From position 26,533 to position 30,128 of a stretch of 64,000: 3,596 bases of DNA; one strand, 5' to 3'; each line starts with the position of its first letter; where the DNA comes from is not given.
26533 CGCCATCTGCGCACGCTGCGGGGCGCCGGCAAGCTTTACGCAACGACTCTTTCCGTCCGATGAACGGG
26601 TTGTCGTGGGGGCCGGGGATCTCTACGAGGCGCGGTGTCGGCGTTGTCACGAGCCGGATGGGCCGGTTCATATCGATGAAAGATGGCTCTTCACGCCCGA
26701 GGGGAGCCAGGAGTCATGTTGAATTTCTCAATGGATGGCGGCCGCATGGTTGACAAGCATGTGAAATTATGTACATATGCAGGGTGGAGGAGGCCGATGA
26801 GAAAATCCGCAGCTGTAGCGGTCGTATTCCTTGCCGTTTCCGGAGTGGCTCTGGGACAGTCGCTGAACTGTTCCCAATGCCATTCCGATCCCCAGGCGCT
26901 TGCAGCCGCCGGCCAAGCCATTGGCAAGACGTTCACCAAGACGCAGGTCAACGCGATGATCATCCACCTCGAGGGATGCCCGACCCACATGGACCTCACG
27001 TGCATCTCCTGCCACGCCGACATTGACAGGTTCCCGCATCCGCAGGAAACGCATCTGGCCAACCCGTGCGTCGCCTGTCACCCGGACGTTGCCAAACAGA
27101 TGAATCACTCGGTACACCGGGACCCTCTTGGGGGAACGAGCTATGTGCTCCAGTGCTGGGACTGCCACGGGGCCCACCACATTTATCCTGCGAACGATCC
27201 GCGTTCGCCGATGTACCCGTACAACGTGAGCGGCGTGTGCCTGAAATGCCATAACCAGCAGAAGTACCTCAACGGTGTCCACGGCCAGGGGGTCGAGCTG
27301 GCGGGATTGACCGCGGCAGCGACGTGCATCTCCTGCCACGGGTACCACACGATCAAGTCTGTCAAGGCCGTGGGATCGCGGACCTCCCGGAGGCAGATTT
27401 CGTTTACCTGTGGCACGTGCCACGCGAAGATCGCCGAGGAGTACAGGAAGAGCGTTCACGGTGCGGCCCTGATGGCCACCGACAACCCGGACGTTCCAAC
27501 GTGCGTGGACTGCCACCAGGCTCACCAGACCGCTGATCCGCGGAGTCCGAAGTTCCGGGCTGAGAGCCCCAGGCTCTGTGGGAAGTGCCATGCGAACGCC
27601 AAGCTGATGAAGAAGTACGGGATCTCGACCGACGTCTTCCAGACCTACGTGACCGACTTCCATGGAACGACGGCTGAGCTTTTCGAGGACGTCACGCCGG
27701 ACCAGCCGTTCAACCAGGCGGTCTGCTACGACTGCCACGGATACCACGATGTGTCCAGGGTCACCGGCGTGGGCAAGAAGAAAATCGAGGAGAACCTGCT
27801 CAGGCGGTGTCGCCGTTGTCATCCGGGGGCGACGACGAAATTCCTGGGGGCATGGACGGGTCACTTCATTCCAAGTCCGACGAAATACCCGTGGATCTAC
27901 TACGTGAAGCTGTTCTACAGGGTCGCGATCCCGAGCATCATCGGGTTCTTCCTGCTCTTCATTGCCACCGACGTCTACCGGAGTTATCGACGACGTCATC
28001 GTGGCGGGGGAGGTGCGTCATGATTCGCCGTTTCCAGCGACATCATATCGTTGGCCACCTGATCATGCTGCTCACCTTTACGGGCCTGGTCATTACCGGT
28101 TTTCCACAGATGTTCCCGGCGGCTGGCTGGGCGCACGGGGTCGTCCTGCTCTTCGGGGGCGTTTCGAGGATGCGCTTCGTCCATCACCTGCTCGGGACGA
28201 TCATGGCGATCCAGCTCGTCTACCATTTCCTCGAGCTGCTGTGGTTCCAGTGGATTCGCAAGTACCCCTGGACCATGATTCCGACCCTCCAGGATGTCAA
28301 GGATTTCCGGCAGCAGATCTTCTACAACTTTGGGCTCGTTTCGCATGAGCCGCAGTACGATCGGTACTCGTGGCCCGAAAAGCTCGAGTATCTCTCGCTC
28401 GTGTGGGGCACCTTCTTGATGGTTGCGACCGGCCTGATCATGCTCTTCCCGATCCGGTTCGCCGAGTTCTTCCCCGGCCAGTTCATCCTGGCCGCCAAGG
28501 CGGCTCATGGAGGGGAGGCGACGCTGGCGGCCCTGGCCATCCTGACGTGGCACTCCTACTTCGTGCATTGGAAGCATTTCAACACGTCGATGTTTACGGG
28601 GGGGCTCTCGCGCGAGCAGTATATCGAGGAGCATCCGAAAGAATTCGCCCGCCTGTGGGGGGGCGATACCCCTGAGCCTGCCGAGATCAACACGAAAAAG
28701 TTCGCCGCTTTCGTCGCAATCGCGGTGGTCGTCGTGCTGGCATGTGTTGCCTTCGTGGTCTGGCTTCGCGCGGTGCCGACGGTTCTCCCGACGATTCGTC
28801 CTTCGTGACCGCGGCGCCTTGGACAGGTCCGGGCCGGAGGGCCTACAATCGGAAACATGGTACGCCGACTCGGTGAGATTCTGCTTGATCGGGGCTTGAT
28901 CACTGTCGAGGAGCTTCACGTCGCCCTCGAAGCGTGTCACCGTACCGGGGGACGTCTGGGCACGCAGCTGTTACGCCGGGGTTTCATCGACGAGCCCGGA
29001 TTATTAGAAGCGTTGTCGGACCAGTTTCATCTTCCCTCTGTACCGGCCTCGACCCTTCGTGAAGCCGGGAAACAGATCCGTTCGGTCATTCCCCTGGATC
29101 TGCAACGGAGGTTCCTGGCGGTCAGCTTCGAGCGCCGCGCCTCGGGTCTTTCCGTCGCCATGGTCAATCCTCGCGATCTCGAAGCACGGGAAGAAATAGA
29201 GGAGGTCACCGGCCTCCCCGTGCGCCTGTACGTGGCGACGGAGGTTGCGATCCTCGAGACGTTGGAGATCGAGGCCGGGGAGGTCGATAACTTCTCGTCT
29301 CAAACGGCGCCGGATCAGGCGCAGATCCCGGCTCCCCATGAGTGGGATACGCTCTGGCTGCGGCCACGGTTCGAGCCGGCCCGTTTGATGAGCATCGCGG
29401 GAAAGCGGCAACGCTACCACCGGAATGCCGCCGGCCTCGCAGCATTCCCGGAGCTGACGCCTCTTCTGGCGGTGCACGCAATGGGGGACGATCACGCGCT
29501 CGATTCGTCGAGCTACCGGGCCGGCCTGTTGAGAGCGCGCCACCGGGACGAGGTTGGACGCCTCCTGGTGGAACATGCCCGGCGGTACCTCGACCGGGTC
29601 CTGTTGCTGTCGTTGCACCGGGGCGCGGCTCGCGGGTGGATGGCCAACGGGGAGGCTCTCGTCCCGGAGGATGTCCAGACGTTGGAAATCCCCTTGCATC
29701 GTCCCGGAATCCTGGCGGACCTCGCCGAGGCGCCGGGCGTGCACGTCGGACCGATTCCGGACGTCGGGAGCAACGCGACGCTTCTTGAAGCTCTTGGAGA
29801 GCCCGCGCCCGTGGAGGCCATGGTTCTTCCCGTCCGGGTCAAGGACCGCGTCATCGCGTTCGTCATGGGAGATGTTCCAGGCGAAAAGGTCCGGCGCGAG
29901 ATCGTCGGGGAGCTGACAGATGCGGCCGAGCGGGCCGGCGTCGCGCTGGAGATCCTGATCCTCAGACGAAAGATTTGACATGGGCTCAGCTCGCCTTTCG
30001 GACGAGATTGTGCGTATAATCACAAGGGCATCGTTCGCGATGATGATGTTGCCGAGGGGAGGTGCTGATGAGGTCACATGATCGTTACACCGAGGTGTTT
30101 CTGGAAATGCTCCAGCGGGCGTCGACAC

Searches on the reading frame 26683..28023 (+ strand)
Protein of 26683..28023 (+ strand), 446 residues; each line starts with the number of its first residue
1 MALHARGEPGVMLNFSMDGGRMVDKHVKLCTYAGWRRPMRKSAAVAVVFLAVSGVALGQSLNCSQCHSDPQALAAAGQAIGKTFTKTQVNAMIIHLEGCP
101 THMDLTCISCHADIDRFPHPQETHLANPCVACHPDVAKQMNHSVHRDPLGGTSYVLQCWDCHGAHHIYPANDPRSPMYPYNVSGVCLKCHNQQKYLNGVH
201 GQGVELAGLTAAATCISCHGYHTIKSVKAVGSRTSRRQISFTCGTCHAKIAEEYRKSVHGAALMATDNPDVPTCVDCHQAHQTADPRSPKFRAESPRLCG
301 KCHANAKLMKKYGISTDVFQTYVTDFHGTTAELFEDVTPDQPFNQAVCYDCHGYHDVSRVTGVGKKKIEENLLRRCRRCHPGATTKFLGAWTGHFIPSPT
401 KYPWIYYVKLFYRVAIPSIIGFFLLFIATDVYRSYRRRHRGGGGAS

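Call 63: search_protein_families(library=ncbifam, proteins=[window:26683-28023:+], max_evalue=0.001)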
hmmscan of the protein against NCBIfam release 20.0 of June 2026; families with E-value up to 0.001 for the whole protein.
window:26683-28023:+ (446 aa): 4 families
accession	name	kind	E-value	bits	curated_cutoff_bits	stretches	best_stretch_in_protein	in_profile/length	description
TIGR03508.1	decahem_SO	subfamily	4.5e-16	59.1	192.2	1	127-380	3-248/258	DmsE family decaheme c-type cytochrome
TIGR01905.1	paired_CXXCH_1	subfamily_domain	9.9e-05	22.2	25.2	1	273-306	8-39/41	doubled CXXCH domain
NF008659.0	PRK11659.1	equivalog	0.00031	20.5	184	0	185-309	48-173/188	cytochrome c nitrite reductase pentaheme subunit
TIGR03146.1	cyt_nit_nrfB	equivalog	0.00092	19.5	166.6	0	185-221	13-49/145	cytochrome c nitrite reductase pentaheme subunit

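Call 64: search_protein_families(library=pfam, proteins=[window:26683-28023:+], max_evalue=0.001)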
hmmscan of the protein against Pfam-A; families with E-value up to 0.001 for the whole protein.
window:26683-28023:+ (446 aa): 5 families
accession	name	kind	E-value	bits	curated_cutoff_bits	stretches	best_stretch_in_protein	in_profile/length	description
PF14522.11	Cytochrome_C7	-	3.7e-19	68.8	24.8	3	142-219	5-66/67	Cytochrome c7 and related cytochrome c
PF14537.11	Cytochrom_c3_2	-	2e-12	47.9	25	2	212-303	6-78/79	Cytochrome c3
PF09699.15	Paired_CXXCH_1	-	7e-12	45.3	20.6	1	273-307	8-40/41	Doubled CXXCH motif (Paired_CXXCH_1)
PF22113.1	Mtrc-MtrF_II-IV_dom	-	4.2e-09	36.6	30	0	106-259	8-175/176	Outer membrane cytochrome MtrC/MtrF-like, domains II/IV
PF02085.21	Cytochrom_CIII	-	5.2e-05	24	22.9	0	213-303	31-101/101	Class III cytochrome C family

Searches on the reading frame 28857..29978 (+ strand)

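Call 63: search_protein_families(library=ncbifam, proteins=[window:28857-29978:+], max_evalue=0.001)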
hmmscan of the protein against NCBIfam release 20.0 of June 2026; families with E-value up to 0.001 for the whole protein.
window:28857-29978:+ (373 aa): 5 families
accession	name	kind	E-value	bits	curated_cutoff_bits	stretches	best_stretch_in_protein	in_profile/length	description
NF053729.1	c-di-GMP_motif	domain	2.1e-15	56.2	38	1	4-56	1-53/53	cyclic di-GMP-binding domain-containing protein, MshE-related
NF012033.0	PRK15489.1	equivalog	5.3e-15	54.6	537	1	3-152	491-639/703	glycosyl transferase family protein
TIGR02538.1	type_IV_pilB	equivalog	7.9e-11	41.3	675.65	1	5-150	2-146/564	type IV-A pilus assembly ATPase PilB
NF008411.1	PRK11234.1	equivalog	4.3e-08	32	1170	1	3-130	482-607/723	cyclic di-3',5'-guanylate-activated glycosyltransferase NfrB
TIGR03029.1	EpsG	equivalog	5e-05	22.6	313.8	1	4-65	4-65/274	chain length determinant protein tyrosine kinase EpsG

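Call 64: search_protein_families(library=pfam, proteins=[window:28857-29978:+], max_evalue=0.001)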
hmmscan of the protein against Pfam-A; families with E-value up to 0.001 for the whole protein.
window:28857-29978:+ (373 aa): 1 family
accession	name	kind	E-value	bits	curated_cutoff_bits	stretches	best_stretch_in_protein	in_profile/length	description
PF05157.20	MshEN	-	8.7e-12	45.3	23.1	1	66-136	10-80/90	MshEN domain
